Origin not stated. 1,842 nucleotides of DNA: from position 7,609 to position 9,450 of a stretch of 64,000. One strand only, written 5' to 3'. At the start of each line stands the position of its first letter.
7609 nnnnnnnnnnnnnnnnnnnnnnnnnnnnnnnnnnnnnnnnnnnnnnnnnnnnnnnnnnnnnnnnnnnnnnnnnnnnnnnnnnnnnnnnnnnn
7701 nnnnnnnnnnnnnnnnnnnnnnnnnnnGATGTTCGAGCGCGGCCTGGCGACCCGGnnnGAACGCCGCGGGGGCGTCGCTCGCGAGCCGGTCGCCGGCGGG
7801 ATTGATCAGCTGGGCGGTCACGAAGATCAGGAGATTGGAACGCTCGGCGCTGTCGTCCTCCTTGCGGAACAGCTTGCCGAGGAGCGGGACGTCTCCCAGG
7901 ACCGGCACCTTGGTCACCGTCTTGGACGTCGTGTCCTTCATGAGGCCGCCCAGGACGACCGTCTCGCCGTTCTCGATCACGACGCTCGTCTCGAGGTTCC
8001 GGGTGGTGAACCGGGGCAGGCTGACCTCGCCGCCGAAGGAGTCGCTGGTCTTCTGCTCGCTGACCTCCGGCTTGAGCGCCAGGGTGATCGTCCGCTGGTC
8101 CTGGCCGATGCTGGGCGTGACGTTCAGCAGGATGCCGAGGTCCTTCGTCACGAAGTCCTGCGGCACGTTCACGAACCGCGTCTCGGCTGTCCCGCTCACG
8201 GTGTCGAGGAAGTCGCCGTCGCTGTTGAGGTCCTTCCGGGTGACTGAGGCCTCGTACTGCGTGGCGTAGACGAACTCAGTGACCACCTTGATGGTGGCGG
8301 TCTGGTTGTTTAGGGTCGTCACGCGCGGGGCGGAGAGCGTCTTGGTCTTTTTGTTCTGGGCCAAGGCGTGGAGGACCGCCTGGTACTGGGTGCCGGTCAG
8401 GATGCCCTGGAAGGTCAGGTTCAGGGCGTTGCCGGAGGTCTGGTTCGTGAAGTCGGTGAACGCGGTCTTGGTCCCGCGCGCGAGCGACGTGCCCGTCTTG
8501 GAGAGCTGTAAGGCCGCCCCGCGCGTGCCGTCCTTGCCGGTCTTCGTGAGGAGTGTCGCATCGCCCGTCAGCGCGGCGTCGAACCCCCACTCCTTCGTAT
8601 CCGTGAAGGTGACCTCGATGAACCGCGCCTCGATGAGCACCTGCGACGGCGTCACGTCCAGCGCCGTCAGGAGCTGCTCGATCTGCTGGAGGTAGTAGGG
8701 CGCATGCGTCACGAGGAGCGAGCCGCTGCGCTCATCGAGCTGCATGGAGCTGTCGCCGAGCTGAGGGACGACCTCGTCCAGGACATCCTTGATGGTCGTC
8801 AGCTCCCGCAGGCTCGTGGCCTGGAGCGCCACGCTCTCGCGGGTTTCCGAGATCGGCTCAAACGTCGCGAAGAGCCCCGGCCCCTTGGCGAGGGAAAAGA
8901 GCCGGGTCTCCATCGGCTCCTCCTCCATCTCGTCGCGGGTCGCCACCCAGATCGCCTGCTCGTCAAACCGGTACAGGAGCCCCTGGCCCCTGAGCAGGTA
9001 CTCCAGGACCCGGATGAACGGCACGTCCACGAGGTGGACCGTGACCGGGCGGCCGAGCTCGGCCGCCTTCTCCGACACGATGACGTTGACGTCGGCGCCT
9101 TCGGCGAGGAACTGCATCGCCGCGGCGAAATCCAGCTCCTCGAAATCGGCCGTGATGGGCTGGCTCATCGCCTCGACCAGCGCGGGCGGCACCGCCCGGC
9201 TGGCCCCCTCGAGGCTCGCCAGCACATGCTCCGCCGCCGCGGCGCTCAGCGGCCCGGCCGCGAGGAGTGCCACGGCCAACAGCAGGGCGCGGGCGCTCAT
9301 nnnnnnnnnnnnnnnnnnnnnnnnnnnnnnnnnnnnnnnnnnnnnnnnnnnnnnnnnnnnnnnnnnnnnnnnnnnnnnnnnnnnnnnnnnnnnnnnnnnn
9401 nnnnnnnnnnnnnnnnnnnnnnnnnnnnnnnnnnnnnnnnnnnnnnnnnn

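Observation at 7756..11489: Two tandem, overlapping secretin genes with a 70-bp near-identical stretch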

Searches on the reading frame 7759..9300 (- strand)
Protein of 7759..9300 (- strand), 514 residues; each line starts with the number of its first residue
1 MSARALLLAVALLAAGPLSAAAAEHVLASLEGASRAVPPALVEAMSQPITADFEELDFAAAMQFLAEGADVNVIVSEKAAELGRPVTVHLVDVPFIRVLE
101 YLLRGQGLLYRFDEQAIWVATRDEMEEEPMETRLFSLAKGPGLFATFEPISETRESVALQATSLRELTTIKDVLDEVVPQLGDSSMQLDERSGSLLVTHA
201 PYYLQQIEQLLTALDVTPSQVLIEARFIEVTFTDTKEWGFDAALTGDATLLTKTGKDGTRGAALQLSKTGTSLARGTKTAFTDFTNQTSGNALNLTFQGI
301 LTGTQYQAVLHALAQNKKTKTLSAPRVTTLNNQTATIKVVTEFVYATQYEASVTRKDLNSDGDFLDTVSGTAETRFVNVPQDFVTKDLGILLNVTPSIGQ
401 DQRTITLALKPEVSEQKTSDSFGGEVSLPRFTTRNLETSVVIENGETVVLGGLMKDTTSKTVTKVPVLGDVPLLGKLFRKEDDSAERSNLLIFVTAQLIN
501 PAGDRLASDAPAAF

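Call 5: search_protein_families(library=pfam, proteins=[window:7759-9300:-], max_evalue=0.01)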
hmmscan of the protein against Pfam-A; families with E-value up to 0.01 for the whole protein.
window:7759-9300:- (514 aa): 3 families
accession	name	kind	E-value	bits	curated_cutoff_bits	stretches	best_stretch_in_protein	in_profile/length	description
PF00263.26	Secretin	-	1.8e-42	145.2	27.5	1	312-499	1-168/169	Bacterial type II and III secretion system protein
PF03958.22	Secretin_N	-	4.6e-07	30.4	28.2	1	170-220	14-69/69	Bacterial type II/III secretion system short domain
PF07660.19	STN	-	1.2e-05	25.4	28.4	1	71-119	1-49/52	Secretin and TonB N terminus short domain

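Call 11: find_encoding_contigs(protein=window:7759-9300:-, flank=3000, max_places=4)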
Protein window:7759-9300:- (514 aa): no gene with exactly this product is on record in the collection.

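Call 12: find_homologous_proteins(query=window:7759-9300:-, max_evalue=1e-20)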
Query window:7759-9300:- (514 aa): 2453 proteins with E <= 1e-20 among 8000 candidates; the best 120 are listed.
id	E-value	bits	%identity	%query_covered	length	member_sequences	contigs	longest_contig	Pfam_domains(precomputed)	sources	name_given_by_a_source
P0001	0.0e+0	1091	100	100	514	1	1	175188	PF03958.23,PF00263.27,PF07660.20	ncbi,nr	ncbi:MAG: hypothetical protein HYT90_01535 [Candidatus Omnitrophica bacterium]|nr:hypothetical prote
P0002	5.2e-287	970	89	99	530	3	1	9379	PF03958.23,PF00263.27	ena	-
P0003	4.3e-278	941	86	99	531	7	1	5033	PF03958.23,PF00263.27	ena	-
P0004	8.7e-276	933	88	96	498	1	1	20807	PF03958.23,PF00263.27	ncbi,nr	ncbi:MAG: hypothetical protein HYZ96_02050 [Candidatus Omnitrophica bacterium]|nr:hypothetical prote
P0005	8.0e-264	893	84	98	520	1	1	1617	PF00263.27,PF07660.20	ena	-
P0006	3.8e-248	842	78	98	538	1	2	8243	PF03958.23,PF00263.27,PF07660.20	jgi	-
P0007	4.8e-237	805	74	95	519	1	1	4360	PF03958.23,PF00263.27,PF07660.20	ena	-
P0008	1.5e-234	797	75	93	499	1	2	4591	PF03958.23,PF00263.27,PF07660.20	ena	-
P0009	3.9e-232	789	71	99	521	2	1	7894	PF03958.23,PF00263.27,PF07660.20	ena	-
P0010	9.0e-232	788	72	99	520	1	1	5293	PF03958.23,PF00263.27,PF07660.20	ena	-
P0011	2.3e-231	787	70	100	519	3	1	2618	PF03958.23,PF00263.27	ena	-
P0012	6.9e-230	782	74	93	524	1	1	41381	PF03958.23,PF00263.27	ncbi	-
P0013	7.0e-230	782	71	100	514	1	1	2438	PF03958.23,PF00263.27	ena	-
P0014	4.2e-229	779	73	93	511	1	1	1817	PF03958.23,PF00263.27,PF07660.20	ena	-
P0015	4.5e-229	779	75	91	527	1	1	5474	PF03958.23,PF00263.27,PF07660.20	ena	-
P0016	5.0e-229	779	71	99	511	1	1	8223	PF03958.23,PF00263.27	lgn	-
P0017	8.7e-229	778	74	92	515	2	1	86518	PF03958.23,PF00263.27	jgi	-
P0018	1.4e-228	777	73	93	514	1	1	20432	PF03958.23,PF00263.27,PF07660.20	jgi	jgi:type II secretory pathway component GspD/PulD (secretin)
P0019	3.5e-228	776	75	91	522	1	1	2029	PF03958.23,PF00263.27,PF07660.20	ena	-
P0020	3.7e-228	776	73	95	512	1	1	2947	PF03958.23,PF00263.27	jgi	jgi:type II secretory pathway component HofQ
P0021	1.8e-227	774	75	92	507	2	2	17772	PF03958.23,PF00263.27,PF07660.20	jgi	jgi:type II secretory pathway component GspD/PulD (secretin)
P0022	3.5e-227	773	74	92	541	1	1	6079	PF03958.23,PF00263.27,PF07660.20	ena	-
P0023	3.8e-227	773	71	98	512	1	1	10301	PF00263.27,PF07660.20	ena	-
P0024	1.4e-226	771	69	99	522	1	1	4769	PF03958.23,PF00263.27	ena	-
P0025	1.4e-226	771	70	98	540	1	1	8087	PF00263.27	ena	-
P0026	6.3e-226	769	73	92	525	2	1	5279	PF00263.27,PF07660.20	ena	-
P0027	9.8e-226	768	70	99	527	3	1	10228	PF03958.23,PF00263.27,PF07660.20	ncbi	-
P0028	3.3e-225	766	71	96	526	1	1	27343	PF03958.23,PF00263.27,PF07660.20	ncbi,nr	ncbi:MAG: hypothetical protein HY599_05970 [Candidatus Omnitrophica bacterium]|nr:hypothetical prote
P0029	4.0e-225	766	73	90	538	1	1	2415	PF03958.23,PF00263.27,PF07660.20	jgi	jgi:type II secretory pathway component GspD/PulD (secretin)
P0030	6.5e-225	765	72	91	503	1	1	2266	PF03958.23,PF00263.27,PF07660.20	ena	-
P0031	7.1e-225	765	71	96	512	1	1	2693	PF03958.23,PF00263.27,PF07660.20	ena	-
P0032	1.1e-224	764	74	93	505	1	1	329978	PF03958.23,PF00263.27,PF07660.20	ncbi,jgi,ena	-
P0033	1.9e-224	764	73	93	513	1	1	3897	PF03958.23,PF00263.27,PF07660.20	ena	-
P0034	2.9e-224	763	74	91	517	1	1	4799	PF00263.27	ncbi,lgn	-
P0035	1.0e-223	761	69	100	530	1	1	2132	PF03958.23,PF00263.27,PF07660.20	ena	-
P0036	1.1e-223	761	73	90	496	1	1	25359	PF03958.23,PF00263.27,PF07660.20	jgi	jgi:type II secretory pathway component GspD/PulD (secretin)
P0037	4.3e-223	759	71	97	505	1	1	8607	PF00263.27,PF07660.20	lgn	-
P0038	4.9e-223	759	72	92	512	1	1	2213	PF03958.23,PF00263.27,PF07660.20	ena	-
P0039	8.0e-223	758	71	93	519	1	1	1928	PF00263.27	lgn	-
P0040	1.1e-222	758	73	92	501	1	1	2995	PF03958.23,PF00263.27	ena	-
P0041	4.3e-222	756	72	93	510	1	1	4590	PF03958.23,PF00263.27,PF07660.20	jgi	jgi:type II secretory pathway component GspD/PulD (secretin)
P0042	4.8e-222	756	71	91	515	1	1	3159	PF00263.27,PF07660.20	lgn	-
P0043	4.8e-222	756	69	99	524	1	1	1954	PF03958.23,PF00263.27,PF07660.20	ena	-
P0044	5.8e-222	756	70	96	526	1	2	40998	PF03958.23,PF00263.27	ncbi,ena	-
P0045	9.6e-222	755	70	98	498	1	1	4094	PF00263.27,PF07660.20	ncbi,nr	ncbi:MAG: hypothetical protein Q8R91_09995 [Candidatus Omnitrophota bacterium]|nr:hypothetical prote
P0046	1.8e-221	754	71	93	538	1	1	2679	PF03958.23,PF00263.27,PF07660.20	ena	-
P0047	1.8e-221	754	71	93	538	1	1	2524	PF03958.23,PF00263.27,PF07660.20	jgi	-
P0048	1.8e-221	754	72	92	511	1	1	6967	PF03958.23,PF00263.27,PF07660.20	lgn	-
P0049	2.6e-221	753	71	93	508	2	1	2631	PF03958.23,PF00263.27,PF07660.20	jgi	-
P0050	3.9e-220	750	73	92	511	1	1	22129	PF00263.27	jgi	jgi:type II secretory pathway component GspD/PulD (secretin)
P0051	6.5e-220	749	68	98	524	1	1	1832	PF03958.23,PF00263.27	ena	-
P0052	5.7e-219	746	74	91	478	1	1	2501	PF03958.23,PF00263.27,PF07660.20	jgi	-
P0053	1.0e-218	745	67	99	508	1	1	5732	PF03958.23,PF00263.27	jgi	jgi:general secretion pathway protein D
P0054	1.1e-218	745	72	93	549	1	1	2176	PF03958.23,PF00263.27,PF07660.20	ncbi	-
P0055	1.5e-218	744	70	97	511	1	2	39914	PF03958.23,PF00263.27,PF07660.20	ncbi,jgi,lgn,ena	-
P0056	1.6e-218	744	67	100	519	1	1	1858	PF03958.23,PF00263.27,PF07660.20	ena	-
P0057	3.2e-218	743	72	91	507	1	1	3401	PF03958.23,PF00263.27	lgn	-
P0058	6.5e-218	742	71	91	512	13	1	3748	PF00263.27,PF07660.20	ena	-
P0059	1.1e-217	741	71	94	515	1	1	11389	PF03958.23,PF00263.27,PF07660.20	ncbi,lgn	-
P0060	1.1e-217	741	71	92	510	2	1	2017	PF03958.23,PF00263.27,PF07660.20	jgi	-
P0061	1.3e-217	741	70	94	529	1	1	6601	PF03958.23,PF00263.27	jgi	jgi:general secretion pathway protein D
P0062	2.3e-217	740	71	91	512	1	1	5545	PF00263.27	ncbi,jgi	jgi:general secretion pathway protein D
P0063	2.8e-217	740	72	91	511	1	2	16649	PF03958.23,PF00263.27,PF07660.20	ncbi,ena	-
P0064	3.1e-217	740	72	91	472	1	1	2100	PF03958.23,PF00263.27,PF07660.20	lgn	-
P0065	3.6e-217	740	69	100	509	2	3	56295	PF03958.23,PF00263.27,PF07660.20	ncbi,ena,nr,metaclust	ncbi:MAG: hypothetical protein A3C53_02050 [Omnitrophica WOR_2 bacterium RIFCSPHIGHO2_02_FULL_68_15]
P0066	6.9e-217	739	71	91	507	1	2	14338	PF03958.23,PF00263.27,PF07660.20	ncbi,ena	-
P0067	9.1e-217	738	72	89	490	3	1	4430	PF03958.23,PF00263.27,PF07660.20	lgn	-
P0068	1.7e-216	738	69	99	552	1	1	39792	PF03958.23,PF00263.27,PF07660.20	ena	-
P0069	4.7e-216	736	68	99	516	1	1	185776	PF00263.27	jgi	-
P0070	4.7e-216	736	69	98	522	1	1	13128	PF03958.23,PF00263.27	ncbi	-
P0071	5.8e-216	736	72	90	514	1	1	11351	PF03958.23,PF00263.27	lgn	-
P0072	6.1e-216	736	72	91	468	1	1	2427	PF00263.27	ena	-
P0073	1.7e-215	734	68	99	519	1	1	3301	PF03958.23,PF00263.27,PF07660.20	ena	-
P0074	5.4e-215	733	69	97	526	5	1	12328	PF03958.23,PF00263.27,PF07660.20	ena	-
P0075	5.5e-215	733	71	90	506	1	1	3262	PF03958.23,PF00263.27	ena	-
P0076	7.8e-214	729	69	92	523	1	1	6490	PF03958.23,PF00263.27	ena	-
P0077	1.1e-213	728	70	90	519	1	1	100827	PF03958.23,PF00263.27,PF07660.20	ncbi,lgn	-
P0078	2.4e-213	727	67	98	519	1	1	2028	PF03958.23,PF00263.27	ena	-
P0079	2.5e-213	727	72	88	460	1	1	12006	PF00263.27,PF07660.20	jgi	jgi:type IV pilus assembly protein PilQ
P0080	2.9e-213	727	67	98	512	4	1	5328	PF03958.23,PF00263.27,PF07660.20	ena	-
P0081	3.0e-213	727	65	98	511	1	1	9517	PF03958.23,PF00263.27,PF07660.20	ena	-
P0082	3.8e-213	726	69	94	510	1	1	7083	PF03958.23,PF00263.27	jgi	jgi:type II secretory pathway component GspD/PulD (secretin)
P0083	1.2e-212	725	69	93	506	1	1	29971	PF03958.23,PF00263.27,PF07660.20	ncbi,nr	ncbi:MAG: hypothetical protein HY598_03595 [Candidatus Omnitrophica bacterium]|nr:hypothetical prote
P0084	1.7e-212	724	68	91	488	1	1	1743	PF03958.23,PF00263.27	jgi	jgi:general secretion pathway protein D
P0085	1.0e-211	722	69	92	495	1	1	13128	PF03958.23,PF00263.27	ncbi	-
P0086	1.0e-211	722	67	98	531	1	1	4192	PF03958.23,PF00263.27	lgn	-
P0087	1.9e-211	721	68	93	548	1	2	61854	PF00263.27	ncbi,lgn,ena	-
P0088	7.2e-211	719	71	90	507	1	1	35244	PF00263.27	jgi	-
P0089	1.2e-210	718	68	94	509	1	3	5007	PF03958.23,PF00263.27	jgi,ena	-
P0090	1.4e-210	718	69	92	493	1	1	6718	PF00263.27,PF07660.20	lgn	-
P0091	1.5e-210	718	71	89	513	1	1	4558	PF00263.27,PF07660.20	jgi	-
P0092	2.1e-210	717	67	98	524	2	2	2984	PF03958.23,PF00263.27,PF07660.20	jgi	-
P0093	4.0e-210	716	69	92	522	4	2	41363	PF03958.23,PF00263.27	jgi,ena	-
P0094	8.2e-210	715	69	91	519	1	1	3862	PF03958.23,PF00263.27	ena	-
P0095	1.2e-209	715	69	91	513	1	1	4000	PF03958.23,PF00263.27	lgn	-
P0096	1.3e-209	715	69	91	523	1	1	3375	PF03958.23,PF00263.27,PF07660.20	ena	-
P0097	2.4e-209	714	65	98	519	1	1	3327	PF03958.23,PF00263.27,PF07660.20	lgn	-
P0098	6.9e-209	712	68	92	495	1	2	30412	PF03958.23,PF00263.27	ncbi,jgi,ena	-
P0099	6.6e-208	709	70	90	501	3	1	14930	PF03958.23,PF00263.27,PF07660.20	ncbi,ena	-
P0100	1.5e-207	708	68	95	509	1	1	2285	PF03958.23,PF00263.27,PF07660.20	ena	-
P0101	1.6e-207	708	65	98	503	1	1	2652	PF03958.23,PF00263.27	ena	-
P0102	3.6e-207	707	68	93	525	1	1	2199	PF03958.23,PF00263.27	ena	-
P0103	1.3e-206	705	66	98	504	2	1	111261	PF03958.23,PF00263.27,PF07660.20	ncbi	-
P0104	2.2e-206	704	68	90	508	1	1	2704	PF03958.23,PF00263.27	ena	-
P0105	3.9e-206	703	69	93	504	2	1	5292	PF00263.27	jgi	-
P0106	2.0e-205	701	68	91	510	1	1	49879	PF03958.23,PF00263.27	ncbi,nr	ncbi:MAG: hypothetical protein HYZ92_00480 [Candidatus Omnitrophica bacterium]|nr:hypothetical prote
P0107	2.5e-205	701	69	91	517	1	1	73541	PF00263.27,PF07660.20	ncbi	-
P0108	4.5e-205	700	64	97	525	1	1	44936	PF03958.23,PF00263.27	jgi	jgi:general secretion pathway protein D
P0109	1.2e-203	695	68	92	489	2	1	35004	PF03958.23,PF00263.27,PF07660.20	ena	-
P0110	2.2e-203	694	65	99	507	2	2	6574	PF00263.27,PF07660.20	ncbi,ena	-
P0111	2.9e-203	694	69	90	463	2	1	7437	PF03958.23,PF00263.27,PF07660.20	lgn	-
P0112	4.6e-203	693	70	89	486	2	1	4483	PF03958.23,PF00263.27,PF07660.20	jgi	-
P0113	1.1e-202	692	68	90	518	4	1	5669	PF00263.27,PF07660.20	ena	-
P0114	1.2e-202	692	69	91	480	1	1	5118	PF03958.23,PF00263.27,PF07660.20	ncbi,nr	ncbi:MAG: hypothetical protein HY595_05210 [Candidatus Omnitrophica bacterium]|nr:hypothetical prote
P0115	2.0e-202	691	67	92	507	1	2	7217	PF03958.23,PF00263.27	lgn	-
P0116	2.3e-202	691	67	90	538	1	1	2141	PF03958.23,PF00263.27,PF07660.20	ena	-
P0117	5.9e-202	690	66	90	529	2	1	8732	PF03958.23,PF00263.27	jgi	-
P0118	3.0e-201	687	67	94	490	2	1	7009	PF03958.23,PF00263.27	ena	-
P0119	3.3e-201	687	74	83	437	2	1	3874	PF00263.27,PF07660.20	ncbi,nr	ncbi:MAG: hypothetical protein HY353_03665, partial [Candidatus Omnitrophica bacterium]|nr:hypotheti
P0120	8.6e-201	686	63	97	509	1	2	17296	PF00263.27,PF07660.20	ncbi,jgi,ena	-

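Call 15: find_related_loci(query=A2, collection=genome_contigs, flank=7000)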
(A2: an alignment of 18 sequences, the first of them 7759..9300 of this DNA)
Query A2 (514 aa) in genome_contigs; peptide patterns used: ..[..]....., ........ (x = any residue, [..] = any of these).
77 stretches matched a pattern; 52 encode a relative of the query (tblastn E <= 1e-3); 50 distinct loci.
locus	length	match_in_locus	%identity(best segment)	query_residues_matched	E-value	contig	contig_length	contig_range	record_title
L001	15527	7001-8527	89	6-514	0e+0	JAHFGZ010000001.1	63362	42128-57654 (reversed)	MAG: Candidatus Omnitrophota bacterium isolate nzgw327 NODE_526_length_63363_cov_7.160368, whole genome shotgun sequence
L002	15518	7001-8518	71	3-512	0e+0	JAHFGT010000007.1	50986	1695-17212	MAG: Candidatus Omnitrophota bacterium isolate nzgw321 NODE_740_length_50987_cov_3.833504, whole genome shotgun sequence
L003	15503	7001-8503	71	6-507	0e+0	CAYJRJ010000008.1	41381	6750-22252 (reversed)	MAG TPA_asm: uncultured Planctomycetales bacterium isolate ERP125453_co1_43 genome assembly, contig: NODE_714_length_413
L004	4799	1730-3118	74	45-507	0e+0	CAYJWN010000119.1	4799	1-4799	MAG TPA_asm: uncultured Planctomycetales bacterium isolate ERP125453_co1_486 genome assembly, contig: NODE_24171_length_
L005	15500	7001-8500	71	21-513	0e+0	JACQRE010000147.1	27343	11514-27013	MAG: Candidatus Omnitrophota bacterium isolate NC_groundwater_1351_Ag_S-0.2um_67_50 S_p2_S4_coassembly_k141_3424850, who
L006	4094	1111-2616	70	6-511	0e+0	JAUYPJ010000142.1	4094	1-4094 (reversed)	MAG: Candidatus Omnitrophota bacterium isolate C4_metabat.bin.25 C4_k141_252414, whole genome shotgun sequence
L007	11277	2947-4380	71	28-508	0e+0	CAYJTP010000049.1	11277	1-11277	MAG TPA_asm: uncultured Planctomycetales bacterium isolate ERP125453_co1_410 genome assembly, contig: NODE_6594_length_1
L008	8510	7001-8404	72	44-512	0e+0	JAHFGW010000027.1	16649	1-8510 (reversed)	MAG: Candidatus Omnitrophota bacterium isolate nzgw324 NODE_4836_length_16650_cov_8.414726, whole genome shotgun sequenc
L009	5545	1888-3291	71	43-511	0e+0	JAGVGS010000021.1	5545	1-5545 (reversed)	MAG: Candidatus Omnitrophota bacterium isolate DeMMO2_33 c_000000027130, whole genome shotgun sequence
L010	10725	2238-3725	67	6-511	0e+0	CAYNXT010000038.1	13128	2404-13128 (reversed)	MAG TPA_asm: uncultured Planctomycetales bacterium isolate ERP125453_co1_54 genome assembly, contig: NODE_5150_length_13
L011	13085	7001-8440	69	32-507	0e+0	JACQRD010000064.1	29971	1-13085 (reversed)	MAG: Candidatus Omnitrophota bacterium isolate NC_groundwater_1350_Ag_S-0.2um_65_73 S_p2_S4_coassembly_k141_2755741, who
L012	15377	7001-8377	69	43-508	0e+0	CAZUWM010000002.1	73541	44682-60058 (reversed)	MAG TPA_asm: uncultured Planctomycetales bacterium isolate ERP125453_co1_95 genome assembly, contig: NODE_203_length_735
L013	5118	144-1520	69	43-508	0e+0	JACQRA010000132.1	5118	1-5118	MAG: Candidatus Omnitrophota bacterium isolate NC_groundwater_1347_Ag_S-0.2um_61_33 S_p2_S4_coassembly_k141_3474912, who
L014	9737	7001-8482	67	7-508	0e+0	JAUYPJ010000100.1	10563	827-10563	MAG: Candidatus Omnitrophota bacterium isolate C4_metabat.bin.25 C4_k141_598759, whole genome shotgun sequence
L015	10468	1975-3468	64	1-503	0e+0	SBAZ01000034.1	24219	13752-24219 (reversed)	MAG: Planctomycetales bacterium isolate Bin_23_1_1 Hy_contig32578, whole genome shotgun sequence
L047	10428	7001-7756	27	219-500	7e-18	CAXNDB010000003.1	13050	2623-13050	MAG: Rickettsiales bacterium UBA1997 isolate MiE-16apr19-104 genome assembly, contig: MiE-16apr19-C9842, whole genome sh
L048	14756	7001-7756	27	219-500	2e-17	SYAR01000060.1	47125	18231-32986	MAG: Rickettsiales bacterium isolate F1-20-MAGs143 F1-20__c510038, whole genome shotgun sequence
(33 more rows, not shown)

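Call 32: search_protein_families(library=ncbifam, proteins=[window:7759-9300:-], max_evalue=0.001)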
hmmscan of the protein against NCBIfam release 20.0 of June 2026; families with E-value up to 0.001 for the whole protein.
window:7759-9300:- (514 aa): 9 families
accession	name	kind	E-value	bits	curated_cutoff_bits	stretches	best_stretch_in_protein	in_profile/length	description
TIGR02517.1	type_II_gspD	equivalog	9.7e-61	206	351.35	1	183-501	300-592/600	type II secretion system secretin GspD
TIGR02515.1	IV_pilus_PilQ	subfamily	3.8e-60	204.1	284.35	2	47-351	2-306/428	type IV pilus secretin PilQ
NF042912.1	Amuc_1098_fam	equivalog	5.3e-57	193.4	750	2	295-506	565-803/805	Amuc_1098 family type IV pilus outer membrane protein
TIGR02519.1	pilus_MshL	equivalog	2.3e-48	164.7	250.2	1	188-498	3-289/290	pilus (MSHA type) biogenesis protein MshL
NF010083.0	PRK13568.1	equivalog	7.6e-33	113.9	554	2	392-500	312-418/419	DNA uptake porin HofQ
TIGR02516.1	type_III_yscC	equivalog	2.1e-32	112.3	238.45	2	388-500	347-462/463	type III secretion system outer membrane ring subunit SctC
NF011873.0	PRK15346.1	equivalog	1e-23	83.8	524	1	389-498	384-493/499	EscC/YscC/HrcC family type III secretion system outer membrane ring protein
NF007851.2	PRK10560.1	exception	3.2e-23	82.2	598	1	40-500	15-410/412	DNA uptake porin HofQ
TIGR02520.1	pilus_B_mal_scr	equivalog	3.7e-10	39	287.65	1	179-460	230-479/513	PilN family type IVB pilus formation outer membrane protein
